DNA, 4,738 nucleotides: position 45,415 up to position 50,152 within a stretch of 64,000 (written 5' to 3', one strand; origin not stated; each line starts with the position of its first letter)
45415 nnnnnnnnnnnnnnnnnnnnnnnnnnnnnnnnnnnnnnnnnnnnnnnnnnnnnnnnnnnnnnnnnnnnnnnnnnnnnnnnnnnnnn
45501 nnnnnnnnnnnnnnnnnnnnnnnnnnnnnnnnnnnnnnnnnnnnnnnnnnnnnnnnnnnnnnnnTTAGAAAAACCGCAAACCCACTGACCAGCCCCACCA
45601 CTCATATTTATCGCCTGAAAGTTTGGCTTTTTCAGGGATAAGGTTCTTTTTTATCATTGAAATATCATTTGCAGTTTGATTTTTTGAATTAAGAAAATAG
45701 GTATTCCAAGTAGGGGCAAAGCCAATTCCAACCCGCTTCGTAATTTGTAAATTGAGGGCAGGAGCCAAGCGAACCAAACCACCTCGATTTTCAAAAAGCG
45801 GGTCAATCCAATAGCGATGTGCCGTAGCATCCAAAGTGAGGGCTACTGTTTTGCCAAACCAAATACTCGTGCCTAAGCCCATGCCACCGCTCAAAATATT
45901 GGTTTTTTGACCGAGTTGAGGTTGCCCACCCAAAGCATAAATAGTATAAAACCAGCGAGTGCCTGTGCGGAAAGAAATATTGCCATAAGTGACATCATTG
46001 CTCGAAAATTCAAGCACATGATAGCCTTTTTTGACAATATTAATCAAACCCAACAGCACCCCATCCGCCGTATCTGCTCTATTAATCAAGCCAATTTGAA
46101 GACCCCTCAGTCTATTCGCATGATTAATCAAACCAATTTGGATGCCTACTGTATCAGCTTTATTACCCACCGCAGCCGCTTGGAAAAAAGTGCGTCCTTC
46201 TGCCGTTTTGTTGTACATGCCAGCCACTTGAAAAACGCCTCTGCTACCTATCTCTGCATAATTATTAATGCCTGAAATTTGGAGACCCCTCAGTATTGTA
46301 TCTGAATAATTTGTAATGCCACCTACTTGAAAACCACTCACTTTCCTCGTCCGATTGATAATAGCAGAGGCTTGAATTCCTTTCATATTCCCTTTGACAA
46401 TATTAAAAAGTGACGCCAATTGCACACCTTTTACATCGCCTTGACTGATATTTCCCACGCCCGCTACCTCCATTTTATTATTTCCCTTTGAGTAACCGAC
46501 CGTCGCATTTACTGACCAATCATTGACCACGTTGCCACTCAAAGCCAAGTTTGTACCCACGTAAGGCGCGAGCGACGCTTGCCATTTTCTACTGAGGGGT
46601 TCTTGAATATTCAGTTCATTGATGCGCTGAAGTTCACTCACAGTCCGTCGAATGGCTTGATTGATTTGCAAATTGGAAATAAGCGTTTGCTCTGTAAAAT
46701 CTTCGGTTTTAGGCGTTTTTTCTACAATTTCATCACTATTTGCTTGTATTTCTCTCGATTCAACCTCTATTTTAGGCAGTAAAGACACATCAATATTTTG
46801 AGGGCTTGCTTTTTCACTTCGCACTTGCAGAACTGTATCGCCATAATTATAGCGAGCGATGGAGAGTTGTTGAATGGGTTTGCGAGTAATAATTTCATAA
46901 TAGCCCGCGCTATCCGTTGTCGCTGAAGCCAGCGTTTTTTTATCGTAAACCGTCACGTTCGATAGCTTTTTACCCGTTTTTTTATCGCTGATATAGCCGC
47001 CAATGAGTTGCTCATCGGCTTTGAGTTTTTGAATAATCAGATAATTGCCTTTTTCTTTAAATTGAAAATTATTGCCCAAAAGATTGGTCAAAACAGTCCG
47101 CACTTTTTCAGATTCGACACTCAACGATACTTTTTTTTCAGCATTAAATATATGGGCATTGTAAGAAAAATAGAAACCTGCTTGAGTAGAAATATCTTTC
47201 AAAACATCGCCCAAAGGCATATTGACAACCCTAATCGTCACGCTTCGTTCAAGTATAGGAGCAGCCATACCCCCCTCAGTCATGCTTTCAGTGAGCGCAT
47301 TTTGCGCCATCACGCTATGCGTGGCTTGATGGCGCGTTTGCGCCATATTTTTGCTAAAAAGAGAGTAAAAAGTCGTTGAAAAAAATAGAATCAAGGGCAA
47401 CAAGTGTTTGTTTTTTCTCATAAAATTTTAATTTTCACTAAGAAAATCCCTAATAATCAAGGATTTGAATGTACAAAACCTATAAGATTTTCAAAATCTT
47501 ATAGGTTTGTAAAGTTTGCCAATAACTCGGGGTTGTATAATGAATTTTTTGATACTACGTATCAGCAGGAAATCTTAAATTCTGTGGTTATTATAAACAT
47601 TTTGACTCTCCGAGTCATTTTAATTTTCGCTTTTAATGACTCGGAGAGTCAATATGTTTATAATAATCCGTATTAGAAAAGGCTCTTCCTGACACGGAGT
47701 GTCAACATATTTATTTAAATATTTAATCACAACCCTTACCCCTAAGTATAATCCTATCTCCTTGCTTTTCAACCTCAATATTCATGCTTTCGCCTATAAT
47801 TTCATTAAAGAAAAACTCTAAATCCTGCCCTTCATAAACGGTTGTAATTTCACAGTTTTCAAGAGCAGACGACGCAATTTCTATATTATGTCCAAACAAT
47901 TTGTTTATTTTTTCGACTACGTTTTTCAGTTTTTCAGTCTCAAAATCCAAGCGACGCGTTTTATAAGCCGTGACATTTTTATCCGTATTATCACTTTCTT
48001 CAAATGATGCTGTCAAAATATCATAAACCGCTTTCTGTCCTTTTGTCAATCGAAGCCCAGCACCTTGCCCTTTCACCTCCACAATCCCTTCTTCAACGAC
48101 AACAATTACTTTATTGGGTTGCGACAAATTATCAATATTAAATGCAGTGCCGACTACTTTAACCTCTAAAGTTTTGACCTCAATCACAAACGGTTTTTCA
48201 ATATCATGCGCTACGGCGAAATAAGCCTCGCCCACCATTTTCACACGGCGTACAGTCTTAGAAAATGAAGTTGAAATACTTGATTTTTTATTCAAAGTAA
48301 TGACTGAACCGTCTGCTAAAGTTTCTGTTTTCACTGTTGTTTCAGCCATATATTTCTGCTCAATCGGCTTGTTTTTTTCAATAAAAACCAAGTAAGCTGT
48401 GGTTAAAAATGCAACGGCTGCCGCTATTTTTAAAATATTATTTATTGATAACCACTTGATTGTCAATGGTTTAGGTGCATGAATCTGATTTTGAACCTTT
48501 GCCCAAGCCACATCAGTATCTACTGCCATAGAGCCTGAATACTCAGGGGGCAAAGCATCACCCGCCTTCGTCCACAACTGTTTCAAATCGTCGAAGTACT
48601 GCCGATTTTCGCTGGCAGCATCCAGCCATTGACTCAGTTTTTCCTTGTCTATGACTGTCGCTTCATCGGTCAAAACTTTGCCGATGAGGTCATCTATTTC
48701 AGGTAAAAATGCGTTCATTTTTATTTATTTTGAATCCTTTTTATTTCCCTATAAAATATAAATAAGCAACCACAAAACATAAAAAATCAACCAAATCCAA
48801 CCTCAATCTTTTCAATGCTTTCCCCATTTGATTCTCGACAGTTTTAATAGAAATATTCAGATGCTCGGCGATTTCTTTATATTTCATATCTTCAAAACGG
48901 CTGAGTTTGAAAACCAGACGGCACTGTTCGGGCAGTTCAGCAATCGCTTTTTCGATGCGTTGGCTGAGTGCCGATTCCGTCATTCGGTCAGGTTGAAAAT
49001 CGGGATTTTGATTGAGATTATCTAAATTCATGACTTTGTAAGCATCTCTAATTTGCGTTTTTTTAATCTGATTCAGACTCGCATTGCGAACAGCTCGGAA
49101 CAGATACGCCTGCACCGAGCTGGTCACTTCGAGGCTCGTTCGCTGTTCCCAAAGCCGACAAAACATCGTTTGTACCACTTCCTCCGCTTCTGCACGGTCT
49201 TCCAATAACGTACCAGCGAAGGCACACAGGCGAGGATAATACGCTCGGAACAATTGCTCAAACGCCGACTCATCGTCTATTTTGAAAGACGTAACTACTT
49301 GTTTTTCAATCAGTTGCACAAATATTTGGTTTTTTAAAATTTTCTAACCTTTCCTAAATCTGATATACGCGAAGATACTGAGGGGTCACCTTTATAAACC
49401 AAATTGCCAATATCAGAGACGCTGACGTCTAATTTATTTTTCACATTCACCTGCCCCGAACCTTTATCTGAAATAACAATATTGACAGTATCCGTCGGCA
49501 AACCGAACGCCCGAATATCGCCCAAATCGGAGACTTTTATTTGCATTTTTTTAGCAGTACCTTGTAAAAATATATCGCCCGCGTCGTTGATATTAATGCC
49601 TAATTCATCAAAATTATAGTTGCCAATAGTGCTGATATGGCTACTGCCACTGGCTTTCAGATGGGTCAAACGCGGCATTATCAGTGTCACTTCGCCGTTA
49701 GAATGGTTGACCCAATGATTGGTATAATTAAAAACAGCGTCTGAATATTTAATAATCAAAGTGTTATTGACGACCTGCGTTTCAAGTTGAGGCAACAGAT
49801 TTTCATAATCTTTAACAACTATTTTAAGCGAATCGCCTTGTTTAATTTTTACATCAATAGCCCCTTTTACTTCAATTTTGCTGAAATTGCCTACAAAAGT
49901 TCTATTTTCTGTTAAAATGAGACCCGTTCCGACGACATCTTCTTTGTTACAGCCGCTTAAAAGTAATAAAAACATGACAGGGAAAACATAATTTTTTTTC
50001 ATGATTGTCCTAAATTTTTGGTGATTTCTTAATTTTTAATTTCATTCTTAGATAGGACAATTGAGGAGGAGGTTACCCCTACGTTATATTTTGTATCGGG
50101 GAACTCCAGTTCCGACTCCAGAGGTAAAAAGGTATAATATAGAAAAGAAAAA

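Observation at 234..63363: Hyper-abundant non-palindromic decamer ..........: about one copy per kb, on both strands, inside and outside genes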

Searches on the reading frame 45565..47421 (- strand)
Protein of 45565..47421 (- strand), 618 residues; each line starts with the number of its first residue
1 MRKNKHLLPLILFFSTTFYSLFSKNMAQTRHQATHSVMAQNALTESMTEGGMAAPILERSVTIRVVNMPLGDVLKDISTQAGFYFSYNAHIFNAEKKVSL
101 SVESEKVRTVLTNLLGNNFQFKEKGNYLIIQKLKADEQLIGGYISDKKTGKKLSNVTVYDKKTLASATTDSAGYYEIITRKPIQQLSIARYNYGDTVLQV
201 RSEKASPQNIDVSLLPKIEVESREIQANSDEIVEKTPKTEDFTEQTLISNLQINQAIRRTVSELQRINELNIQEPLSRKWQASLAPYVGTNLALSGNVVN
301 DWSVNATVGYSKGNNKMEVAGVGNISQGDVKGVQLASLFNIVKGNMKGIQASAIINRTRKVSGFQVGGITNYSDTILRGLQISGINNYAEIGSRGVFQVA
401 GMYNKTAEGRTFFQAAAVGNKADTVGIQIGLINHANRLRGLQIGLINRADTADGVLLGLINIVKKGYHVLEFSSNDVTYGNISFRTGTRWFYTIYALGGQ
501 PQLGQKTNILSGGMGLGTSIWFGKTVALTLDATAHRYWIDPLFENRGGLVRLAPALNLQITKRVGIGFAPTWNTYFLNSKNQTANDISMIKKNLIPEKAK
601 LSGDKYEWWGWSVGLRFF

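Call 32: search_protein_families(library=pfam, proteins=[window:45565-47421:-], max_evalue=0.00001)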
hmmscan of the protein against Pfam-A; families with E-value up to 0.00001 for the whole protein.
window:45565-47421:- (618 aa): 1 family
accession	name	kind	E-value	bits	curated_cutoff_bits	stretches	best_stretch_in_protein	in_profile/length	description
PF13715.12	CarbopepD_reg_2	-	5.5e-08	33.2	32.2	1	140-216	1-78/88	CarboxypepD_reg-like domain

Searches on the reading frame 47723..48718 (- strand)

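Call 32: search_protein_families(library=pfam, proteins=[window:47723-48718:-], max_evalue=0.00001)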
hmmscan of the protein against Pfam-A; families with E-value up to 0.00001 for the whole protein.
window:47723-48718:- (331 aa): 1 family
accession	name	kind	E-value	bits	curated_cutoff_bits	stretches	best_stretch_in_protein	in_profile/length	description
PF04773.18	FecR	-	1.7e-12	48.1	24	1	133-214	14-97/97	FecR protein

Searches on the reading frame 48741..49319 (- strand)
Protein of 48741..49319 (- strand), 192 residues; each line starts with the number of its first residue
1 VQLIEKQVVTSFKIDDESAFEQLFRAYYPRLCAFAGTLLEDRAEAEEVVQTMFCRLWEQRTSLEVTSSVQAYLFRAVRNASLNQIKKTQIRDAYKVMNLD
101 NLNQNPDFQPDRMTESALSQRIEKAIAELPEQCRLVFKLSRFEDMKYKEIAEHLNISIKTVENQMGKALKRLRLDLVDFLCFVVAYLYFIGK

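Call 32: search_protein_families(library=pfam, proteins=[window:48741-49319:-], max_evalue=0.00001)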
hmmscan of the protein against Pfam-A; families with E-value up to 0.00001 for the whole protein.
window:48741-49319:- (192 aa): 4 families
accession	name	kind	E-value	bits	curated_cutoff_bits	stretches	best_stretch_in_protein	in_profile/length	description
PF08281.18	Sigma70_r4_2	-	8.7e-19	67.4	25.7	1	120-172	2-54/54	Sigma-70, region 4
PF04542.20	Sigma70_r2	-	6.8e-13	48.6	24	1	23-89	1-69/71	Sigma-70 region 2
PF04545.22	Sigma70_r4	-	2.6e-11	43.3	24.1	1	125-173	1-49/50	Sigma-70, region 4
PF07638.17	Sigma70_ECF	-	4.4e-08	33.7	21.1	1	9-165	8-172/185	ECF sigma factor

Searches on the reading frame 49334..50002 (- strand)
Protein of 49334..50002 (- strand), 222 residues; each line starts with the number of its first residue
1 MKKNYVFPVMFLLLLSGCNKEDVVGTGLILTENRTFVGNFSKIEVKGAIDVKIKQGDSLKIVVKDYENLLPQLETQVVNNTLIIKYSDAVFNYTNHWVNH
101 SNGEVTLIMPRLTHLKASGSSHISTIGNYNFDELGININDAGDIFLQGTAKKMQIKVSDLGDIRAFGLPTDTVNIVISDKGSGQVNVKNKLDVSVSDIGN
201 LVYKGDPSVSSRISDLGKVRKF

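Call 32: search_protein_families(library=pfam, proteins=[window:49334-50002:-], max_evalue=0.00001)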
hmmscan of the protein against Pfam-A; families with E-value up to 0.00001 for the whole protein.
window:49334-50002:- (222 aa): 1 family
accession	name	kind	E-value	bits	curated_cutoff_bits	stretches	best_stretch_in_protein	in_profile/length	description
PF10988.14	DUF2807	-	8.8e-32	110.8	24.2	1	39-207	1-181/181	Putative auto-transporter adhesin, head GIN domain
